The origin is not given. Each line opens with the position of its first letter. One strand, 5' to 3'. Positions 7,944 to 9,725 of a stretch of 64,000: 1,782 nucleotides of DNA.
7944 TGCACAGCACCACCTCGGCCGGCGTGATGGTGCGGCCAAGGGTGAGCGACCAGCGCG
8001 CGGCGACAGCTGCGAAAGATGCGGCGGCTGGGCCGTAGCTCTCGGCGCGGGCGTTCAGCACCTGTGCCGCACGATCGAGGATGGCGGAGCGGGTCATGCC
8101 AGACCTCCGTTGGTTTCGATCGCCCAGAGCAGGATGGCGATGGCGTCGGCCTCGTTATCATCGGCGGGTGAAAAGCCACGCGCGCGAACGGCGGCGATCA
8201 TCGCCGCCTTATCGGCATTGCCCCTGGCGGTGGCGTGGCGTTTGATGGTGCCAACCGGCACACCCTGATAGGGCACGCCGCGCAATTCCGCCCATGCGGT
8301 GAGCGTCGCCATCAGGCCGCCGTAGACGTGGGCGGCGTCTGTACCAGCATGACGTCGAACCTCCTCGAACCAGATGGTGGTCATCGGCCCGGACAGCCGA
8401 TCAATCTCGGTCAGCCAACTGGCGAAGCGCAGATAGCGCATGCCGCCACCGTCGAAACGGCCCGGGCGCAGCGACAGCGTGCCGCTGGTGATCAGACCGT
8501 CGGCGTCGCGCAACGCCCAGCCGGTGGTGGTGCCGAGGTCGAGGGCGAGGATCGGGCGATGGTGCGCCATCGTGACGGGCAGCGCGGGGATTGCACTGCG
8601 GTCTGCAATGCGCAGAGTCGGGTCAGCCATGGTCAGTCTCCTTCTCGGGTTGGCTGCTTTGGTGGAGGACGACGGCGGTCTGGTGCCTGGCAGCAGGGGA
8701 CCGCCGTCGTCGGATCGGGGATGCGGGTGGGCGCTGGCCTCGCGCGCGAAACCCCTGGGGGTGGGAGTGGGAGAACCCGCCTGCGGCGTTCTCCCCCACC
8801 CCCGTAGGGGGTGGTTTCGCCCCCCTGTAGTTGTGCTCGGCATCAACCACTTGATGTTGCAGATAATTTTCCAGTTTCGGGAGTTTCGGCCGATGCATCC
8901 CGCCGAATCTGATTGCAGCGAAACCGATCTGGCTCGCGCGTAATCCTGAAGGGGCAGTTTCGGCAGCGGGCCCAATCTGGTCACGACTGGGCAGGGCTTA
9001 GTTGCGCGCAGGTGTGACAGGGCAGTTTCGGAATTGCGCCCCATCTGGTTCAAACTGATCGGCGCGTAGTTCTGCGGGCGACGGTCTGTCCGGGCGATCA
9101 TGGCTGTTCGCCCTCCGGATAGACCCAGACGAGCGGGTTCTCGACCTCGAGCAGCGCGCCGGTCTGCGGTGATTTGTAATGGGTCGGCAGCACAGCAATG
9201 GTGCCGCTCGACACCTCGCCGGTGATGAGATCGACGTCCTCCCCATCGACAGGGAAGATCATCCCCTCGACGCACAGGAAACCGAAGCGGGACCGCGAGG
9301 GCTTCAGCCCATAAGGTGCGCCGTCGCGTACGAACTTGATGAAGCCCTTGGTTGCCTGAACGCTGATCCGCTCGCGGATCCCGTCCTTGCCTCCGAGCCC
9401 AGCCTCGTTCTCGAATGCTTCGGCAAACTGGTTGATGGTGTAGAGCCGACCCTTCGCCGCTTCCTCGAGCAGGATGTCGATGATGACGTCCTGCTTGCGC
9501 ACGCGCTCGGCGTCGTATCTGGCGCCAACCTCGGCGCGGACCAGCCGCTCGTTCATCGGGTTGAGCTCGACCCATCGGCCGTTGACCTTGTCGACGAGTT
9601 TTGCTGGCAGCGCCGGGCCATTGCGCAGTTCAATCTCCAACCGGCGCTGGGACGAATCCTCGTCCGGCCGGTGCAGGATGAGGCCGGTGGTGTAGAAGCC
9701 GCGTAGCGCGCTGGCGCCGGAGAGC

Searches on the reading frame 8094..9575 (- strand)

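Call 93: search_protein_families(library=phrogs, proteins=[window:8094-9575:-], max_evalue=0.00001)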
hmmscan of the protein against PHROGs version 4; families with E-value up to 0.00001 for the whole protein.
window:8094-9575:- (493 aa): 2 families
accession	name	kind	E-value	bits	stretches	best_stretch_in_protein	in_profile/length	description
phrog_159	-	DNA, RNA and nucleotide metabolism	5.3e-29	102.2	1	308-490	53-251/330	RuvC-like Holliday junction resolvase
phrog_18320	-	unknown function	1.1e-23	84.5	1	385-489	6-125/137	-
